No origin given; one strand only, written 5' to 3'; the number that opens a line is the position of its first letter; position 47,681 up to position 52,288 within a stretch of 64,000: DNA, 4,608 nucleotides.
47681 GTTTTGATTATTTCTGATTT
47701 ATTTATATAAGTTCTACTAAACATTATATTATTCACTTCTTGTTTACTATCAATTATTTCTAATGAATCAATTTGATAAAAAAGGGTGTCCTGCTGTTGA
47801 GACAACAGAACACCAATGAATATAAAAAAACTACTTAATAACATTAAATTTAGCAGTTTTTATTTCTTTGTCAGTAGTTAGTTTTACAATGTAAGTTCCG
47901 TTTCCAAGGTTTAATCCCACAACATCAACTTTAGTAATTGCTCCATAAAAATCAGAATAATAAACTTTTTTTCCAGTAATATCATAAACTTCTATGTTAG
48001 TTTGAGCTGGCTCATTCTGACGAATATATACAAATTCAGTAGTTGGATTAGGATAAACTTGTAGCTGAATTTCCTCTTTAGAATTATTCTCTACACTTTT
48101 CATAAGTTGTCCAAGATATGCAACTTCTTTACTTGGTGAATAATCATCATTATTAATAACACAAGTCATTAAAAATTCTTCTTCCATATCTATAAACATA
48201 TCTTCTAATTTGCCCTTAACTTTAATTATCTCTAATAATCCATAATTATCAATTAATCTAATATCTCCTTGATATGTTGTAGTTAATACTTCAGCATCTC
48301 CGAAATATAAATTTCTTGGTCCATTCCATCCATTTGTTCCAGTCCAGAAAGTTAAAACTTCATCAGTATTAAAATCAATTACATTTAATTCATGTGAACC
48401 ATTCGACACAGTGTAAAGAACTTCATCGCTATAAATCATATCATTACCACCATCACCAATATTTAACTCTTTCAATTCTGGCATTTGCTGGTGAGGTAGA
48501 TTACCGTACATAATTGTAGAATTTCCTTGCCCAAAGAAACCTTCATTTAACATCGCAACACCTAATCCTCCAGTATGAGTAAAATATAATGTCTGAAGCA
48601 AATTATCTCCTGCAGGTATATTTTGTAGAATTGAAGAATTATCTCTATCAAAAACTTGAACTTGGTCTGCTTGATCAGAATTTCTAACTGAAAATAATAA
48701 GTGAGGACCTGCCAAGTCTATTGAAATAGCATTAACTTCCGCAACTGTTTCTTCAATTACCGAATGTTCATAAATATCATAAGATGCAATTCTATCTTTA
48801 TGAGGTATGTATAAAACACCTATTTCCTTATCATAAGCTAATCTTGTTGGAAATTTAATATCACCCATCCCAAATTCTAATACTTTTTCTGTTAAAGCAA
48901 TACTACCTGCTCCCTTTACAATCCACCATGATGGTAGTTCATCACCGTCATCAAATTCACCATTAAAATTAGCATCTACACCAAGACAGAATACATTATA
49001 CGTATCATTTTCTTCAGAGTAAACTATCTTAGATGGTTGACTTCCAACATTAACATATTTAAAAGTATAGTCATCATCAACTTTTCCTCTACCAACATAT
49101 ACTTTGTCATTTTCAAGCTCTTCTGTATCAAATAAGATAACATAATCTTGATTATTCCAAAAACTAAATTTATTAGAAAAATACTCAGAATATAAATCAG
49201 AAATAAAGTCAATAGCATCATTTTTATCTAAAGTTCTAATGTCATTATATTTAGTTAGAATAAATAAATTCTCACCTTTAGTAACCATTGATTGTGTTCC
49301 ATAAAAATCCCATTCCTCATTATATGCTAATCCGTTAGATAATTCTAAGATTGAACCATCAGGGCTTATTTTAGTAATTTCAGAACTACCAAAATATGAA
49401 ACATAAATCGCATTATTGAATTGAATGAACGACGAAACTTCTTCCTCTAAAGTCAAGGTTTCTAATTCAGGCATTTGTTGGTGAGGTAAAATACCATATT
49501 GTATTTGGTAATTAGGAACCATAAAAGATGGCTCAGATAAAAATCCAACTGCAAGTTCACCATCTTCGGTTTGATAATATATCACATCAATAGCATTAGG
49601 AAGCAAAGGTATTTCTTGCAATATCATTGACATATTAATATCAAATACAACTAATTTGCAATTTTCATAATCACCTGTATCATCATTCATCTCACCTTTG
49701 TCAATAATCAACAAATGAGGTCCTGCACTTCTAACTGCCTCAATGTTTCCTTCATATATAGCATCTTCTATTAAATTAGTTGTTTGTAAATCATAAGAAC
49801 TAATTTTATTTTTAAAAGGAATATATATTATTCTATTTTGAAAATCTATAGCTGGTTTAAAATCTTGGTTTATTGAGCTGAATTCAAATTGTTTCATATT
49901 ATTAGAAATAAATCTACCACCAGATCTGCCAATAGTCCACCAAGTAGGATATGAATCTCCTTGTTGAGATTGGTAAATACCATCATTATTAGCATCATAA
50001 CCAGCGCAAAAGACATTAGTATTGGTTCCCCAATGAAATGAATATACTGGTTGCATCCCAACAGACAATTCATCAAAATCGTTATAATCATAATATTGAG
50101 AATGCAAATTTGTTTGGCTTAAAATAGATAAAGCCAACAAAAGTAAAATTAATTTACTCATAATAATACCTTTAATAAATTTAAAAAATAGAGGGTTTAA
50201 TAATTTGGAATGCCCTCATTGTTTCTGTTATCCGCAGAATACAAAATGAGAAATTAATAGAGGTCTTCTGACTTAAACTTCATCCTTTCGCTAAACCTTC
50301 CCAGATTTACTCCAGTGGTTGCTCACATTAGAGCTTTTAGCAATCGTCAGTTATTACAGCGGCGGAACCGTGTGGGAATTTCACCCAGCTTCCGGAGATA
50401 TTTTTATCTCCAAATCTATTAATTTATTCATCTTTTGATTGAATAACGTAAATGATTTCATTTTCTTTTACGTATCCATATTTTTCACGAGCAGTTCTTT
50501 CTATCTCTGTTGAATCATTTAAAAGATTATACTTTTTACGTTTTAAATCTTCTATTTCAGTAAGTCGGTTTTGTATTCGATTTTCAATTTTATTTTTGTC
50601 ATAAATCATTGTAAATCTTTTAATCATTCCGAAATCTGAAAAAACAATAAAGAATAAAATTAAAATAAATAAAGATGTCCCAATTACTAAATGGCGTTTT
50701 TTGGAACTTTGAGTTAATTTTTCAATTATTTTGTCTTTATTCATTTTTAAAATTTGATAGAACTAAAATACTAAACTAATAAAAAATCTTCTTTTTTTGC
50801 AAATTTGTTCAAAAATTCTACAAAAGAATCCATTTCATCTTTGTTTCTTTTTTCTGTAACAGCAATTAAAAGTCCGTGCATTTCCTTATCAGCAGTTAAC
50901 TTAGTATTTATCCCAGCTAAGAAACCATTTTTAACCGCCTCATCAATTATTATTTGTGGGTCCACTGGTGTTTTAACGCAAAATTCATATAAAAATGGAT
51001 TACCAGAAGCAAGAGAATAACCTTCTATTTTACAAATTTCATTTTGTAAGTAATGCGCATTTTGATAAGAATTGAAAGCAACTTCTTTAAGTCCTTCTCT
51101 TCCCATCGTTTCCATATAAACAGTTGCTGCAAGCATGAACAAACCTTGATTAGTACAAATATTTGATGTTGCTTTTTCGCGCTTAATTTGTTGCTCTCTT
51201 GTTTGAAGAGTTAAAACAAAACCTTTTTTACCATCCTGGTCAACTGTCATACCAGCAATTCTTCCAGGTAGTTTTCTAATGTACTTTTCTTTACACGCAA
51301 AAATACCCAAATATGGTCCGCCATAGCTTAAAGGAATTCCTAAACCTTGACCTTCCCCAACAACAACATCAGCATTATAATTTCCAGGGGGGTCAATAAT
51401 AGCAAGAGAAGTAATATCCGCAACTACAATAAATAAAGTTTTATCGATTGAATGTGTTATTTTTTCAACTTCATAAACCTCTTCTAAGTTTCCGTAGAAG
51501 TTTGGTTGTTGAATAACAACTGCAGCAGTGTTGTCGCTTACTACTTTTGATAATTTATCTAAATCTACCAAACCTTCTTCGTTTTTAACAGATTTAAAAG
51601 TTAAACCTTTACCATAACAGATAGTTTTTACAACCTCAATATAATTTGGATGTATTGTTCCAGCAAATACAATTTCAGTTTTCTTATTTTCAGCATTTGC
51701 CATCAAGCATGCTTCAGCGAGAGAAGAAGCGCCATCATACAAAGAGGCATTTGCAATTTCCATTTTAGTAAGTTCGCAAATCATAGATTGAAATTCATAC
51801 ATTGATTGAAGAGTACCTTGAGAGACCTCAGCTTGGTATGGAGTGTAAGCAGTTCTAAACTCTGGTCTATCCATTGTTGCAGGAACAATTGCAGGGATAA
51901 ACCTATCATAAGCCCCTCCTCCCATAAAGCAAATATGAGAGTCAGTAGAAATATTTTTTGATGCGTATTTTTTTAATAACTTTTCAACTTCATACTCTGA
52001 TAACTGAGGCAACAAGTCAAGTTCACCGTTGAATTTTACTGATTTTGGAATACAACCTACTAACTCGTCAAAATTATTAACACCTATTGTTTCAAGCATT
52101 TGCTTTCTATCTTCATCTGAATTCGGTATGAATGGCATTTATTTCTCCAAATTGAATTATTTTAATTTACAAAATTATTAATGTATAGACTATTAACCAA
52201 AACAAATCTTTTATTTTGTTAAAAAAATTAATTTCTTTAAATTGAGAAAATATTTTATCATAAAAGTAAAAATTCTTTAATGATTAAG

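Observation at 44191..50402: Cobalamin riboswitch controlling an operon with a T9SS-CTD repeat protein, a BtuB-sized TonB receptor and two small secreted proteins: an atypical B12-capture locus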

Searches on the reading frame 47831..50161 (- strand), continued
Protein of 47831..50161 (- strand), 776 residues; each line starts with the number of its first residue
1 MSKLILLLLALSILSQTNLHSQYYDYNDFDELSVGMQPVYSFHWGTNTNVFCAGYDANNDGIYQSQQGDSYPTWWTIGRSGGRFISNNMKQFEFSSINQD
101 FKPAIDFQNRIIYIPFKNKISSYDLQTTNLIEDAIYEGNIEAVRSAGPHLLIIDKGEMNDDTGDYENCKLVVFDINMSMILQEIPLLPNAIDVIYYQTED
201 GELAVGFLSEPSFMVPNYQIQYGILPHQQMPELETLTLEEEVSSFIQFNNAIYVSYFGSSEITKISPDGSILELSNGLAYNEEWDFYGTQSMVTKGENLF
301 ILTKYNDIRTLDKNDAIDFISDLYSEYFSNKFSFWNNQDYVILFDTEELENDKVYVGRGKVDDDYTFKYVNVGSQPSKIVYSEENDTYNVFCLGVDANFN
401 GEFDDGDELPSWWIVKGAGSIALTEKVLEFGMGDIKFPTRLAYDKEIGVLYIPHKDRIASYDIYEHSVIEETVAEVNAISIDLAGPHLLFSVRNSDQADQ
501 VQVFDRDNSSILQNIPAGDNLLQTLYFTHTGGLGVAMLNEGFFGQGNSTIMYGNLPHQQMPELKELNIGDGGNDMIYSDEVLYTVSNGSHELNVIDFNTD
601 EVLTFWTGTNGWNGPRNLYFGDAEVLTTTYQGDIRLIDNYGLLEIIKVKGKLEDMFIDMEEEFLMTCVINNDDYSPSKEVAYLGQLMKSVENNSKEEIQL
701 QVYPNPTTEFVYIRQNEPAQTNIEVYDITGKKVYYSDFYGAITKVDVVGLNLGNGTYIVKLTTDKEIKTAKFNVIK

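Call 34: fold_search(model_id=the predicted structure, library=pdb)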
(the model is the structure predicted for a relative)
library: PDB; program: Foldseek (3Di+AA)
matches with E <= 10: 1807; with E <= 0.001: 1256
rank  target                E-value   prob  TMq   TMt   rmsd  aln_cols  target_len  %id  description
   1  3ott_B                3.9e-18  1.00  0.31  0.32  25.2       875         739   12  Crystal Structure of the extracellular domain of the putative one component system BT4673 from B. thetaiotaomicron (released 2011-08-10)
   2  5m11                  1.9e-17  1.00  0.29  0.29  25.8       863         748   10  Structural and functional probing of PorZ, an essential bacterial surface component of the type-IX secretion system of h (released 2016-11-09)
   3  3va6_A                3.1e-17  1.00  0.31  0.32  25.4       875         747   13  Crystal Structure of the extracellular domain of the putative hybrid two component system BT4673 from B. thetaiotaomic (released 2012-06-13)
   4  3va6_B                4.4e-17  1.00  0.31  0.33  25.3       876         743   12  Crystal Structure of the extracellular domain of the putative hybrid two component system BT4673 from B. thetaiotaomic (released 2012-06-13)
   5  7mqa_LT               6.9e-17  1.00  0.31  0.28  21.9       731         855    9  Cryo-EM structure of the human SSU processome, state post-A1 (released 2021-09-22)
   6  7mq8_LT               1.4e-16  1.00  0.31  0.28  21.9       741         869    9  Cryo-EM structure of the human SSU processome, state pre-A1 (released 2021-09-22)
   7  9g33_UU               1.6e-16  1.00  0.31  0.28  21.0       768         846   11  Stalled 90S - Utp23-Krr1-deltaC3 (released 2025-06-18)
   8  6zqa_UU               1.7e-16  1.00  0.30  0.28  22.0       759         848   10  Cryo-EM structure of the 90S pre-ribosome from Saccharomyces cerevisiae, state A (Poly-Ala) (released 2020-09-23)
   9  5tzs_T                2.2e-16  1.00  0.30  0.31  22.3       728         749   11  Architecture of the yeast small subunit processome (released 2016-12-21)
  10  9n6v_LT               2.7e-16  1.00  0.30  0.27  21.8       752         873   10  SSU processome maturation and disassembly, State A (released 2025-11-05)
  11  9n73_LQ               8.1e-16  1.00  0.22  0.21  25.5       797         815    9  SSU processome maturation and disassembly, State G (released 2025-10-29)
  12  9n73_LT               8.5e-16  1.00  0.30  0.27  21.9       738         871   10  SSU processome maturation and disassembly, State G (released 2025-10-29)
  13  4nsx                  9.3e-16  1.00  0.31  0.37  20.4       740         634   11  Crystal Structure of the Utp21 tandem WD Domain (released 2014-02-19)
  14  9n6z_LT               9.3e-16  1.00  0.29  0.27  21.9       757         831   10  SSU processome maturation and disassembly, State D (released 2025-11-05)
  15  6zqe_UL               1.3e-15  1.00  0.29  0.29  21.8       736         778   10  Cryo-EM structure of the 90S pre-ribosome from Saccharomyces cerevisiae, state Dis-A (Poly-Ala) (released 2020-09-23)
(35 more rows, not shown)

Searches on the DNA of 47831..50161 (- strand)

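Call 19: search_rna_families(sources=[L001, L003, L004], threshold=gathering)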
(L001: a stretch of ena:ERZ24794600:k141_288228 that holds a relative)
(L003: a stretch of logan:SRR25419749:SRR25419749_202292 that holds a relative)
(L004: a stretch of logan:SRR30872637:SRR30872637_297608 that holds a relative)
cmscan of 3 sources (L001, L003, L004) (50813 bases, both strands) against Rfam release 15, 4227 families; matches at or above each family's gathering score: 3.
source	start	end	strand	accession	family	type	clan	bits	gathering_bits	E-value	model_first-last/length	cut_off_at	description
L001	9732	9923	+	RF00174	Cobalamin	Cis-reg; riboswitch;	CL00101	80.1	31.5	3.2e-18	1-189/189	no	Cobalamin riboswitch aptamer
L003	9719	9909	+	RF00174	Cobalamin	Cis-reg; riboswitch;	CL00101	64.6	31.5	9.1e-14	1-189/189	no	Cobalamin riboswitch aptamer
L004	6907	7108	+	RF00174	Cobalamin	Cis-reg; riboswitch;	CL00101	62.9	31.5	2.7e-13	1-189/189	no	Cobalamin riboswitch aptamer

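Call 33: search_rna_families(sources=[L005, L006, L007, L008, L009, L010, L012, L014, L015, L016], threshold=gathering)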
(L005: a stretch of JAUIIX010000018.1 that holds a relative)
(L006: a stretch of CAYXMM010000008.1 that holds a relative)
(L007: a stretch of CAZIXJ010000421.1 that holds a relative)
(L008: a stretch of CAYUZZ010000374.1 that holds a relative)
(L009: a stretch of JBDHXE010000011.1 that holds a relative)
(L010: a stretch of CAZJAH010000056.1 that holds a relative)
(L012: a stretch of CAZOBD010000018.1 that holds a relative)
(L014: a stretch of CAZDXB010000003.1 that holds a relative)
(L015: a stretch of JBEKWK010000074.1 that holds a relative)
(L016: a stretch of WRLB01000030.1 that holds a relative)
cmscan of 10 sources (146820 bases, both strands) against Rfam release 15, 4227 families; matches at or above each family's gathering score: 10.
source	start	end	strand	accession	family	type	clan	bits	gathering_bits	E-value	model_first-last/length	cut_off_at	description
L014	9559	9764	+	RF00174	Cobalamin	Cis-reg; riboswitch;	CL00101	99.9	31.5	2e-23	1-189/189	no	Cobalamin riboswitch aptamer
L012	9550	9842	+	RF00174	Cobalamin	Cis-reg; riboswitch;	CL00101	97.1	31.5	1.3e-22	1-189/189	no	Cobalamin riboswitch aptamer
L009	8145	8347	+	RF00174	Cobalamin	Cis-reg; riboswitch;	CL00101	89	31.5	2.6e-20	1-189/189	no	Cobalamin riboswitch aptamer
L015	9255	9467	+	RF00174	Cobalamin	Cis-reg; riboswitch;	CL00101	85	31.5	3.8e-19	1-189/189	no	Cobalamin riboswitch aptamer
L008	475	680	+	RF00174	Cobalamin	Cis-reg; riboswitch;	CL00101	82.3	31.5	2.2e-18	1-189/189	no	Cobalamin riboswitch aptamer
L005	9684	9876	+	RF00174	Cobalamin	Cis-reg; riboswitch;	CL00101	81.9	31.5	3e-18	1-189/189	no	Cobalamin riboswitch aptamer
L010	9650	9840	+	RF00174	Cobalamin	Cis-reg; riboswitch;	CL00101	80.2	31.5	8.5e-18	1-189/189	no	Cobalamin riboswitch aptamer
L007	221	426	+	RF00174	Cobalamin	Cis-reg; riboswitch;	CL00101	72.1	31.5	1.8e-15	1-189/189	no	Cobalamin riboswitch aptamer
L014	3180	3254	+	RF00005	tRNA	Gene; tRNA;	CL00001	69.4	29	1.1e-12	1-71/71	no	tRNA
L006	9719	9909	+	RF00174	Cobalamin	Cis-reg; riboswitch;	CL00101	64.6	31.5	2.6e-13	1-189/189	no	Cobalamin riboswitch aptamer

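Call 102: search_rna_families(sources=[L011, L013, L016], threshold=evalue, max_evalue=0.01)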
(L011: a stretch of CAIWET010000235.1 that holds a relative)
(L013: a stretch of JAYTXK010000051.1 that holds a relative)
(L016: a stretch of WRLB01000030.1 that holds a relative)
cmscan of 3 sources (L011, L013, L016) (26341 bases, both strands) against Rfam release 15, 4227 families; matches with E-value up to 0.01: 2.
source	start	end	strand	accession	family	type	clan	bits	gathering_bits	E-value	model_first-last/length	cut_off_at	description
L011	191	393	+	RF00174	Cobalamin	Cis-reg; riboswitch;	CL00101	101.7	31.5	1.1e-24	1-189/189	no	Cobalamin riboswitch aptamer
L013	1939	2146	+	RF00174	Cobalamin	Cis-reg; riboswitch;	CL00101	82.6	31.5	3.3e-19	1-189/189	no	Cobalamin riboswitch aptamer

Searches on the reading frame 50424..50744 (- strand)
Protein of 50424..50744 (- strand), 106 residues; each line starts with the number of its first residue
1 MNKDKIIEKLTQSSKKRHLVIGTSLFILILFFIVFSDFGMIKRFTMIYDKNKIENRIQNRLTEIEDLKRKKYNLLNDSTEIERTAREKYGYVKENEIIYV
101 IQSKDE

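Call 5: search_protein_families(library=pfam, proteins=[window:50424-50744:-], max_evalue=0.1)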
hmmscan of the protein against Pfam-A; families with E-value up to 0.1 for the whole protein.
window:50424-50744:- (106 aa): 3 families
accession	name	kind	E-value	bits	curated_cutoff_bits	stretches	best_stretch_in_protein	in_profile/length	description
PF04977.20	DivIC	-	3.4e-11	43.2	28.9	1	25-102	1-78/80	Septum formation initiator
PF04415.17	DUF515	-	0.015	14.2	29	1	6-79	19-86/449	Protein of unknown function (DUF515)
PF14584.11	DUF4446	-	0.026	15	27.4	1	22-90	5-80/150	Protein of unknown function (DUF4446)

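Call 6: search_protein_families(library=ncbifam, proteins=[window:50424-50744:-], max_evalue=0.1)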
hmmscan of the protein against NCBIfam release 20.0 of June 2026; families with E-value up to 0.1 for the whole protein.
window:50424-50744:- (106 aa): 2 families
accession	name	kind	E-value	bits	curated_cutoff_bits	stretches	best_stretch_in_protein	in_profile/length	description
NF007068.0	PRK09513.1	equivalog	0.046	12.9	432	1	31-101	70-138/312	1-phosphofructokinase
NF006399.0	PRK08651.1-2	equivalog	0.057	12.4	381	1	48-101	281-334/405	succinyl-diaminopimelate desuccinylase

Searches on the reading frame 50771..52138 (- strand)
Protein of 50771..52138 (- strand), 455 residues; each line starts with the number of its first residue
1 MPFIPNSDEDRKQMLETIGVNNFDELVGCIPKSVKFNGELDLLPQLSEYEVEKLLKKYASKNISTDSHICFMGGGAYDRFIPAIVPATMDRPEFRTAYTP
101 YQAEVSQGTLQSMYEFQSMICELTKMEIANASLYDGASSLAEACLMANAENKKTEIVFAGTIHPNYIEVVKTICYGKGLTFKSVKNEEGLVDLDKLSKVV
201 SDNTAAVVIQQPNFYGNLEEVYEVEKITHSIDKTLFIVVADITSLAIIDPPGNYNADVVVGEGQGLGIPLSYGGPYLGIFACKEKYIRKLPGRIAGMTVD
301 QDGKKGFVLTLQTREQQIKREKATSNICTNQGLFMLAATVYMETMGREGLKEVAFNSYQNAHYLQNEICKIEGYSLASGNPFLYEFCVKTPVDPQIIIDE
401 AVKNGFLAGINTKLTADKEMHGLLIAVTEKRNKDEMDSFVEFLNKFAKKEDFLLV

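Call 89: search_protein_families(library=pfam, proteins=[window:50771-52138:-], max_evalue=0.00001)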
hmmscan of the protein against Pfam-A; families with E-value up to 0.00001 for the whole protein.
window:50771-52138:- (455 aa): 2 families
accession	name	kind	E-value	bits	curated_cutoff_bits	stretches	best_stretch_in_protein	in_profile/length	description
PF02347.22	GDC-P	-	6.2e-125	417.9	26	1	3-441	3-427/429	Glycine cleavage system P-protein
PF00266.25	Aminotran_5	-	8.6e-06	25.4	21.5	0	143-376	79-299/371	Aminotransferase class-V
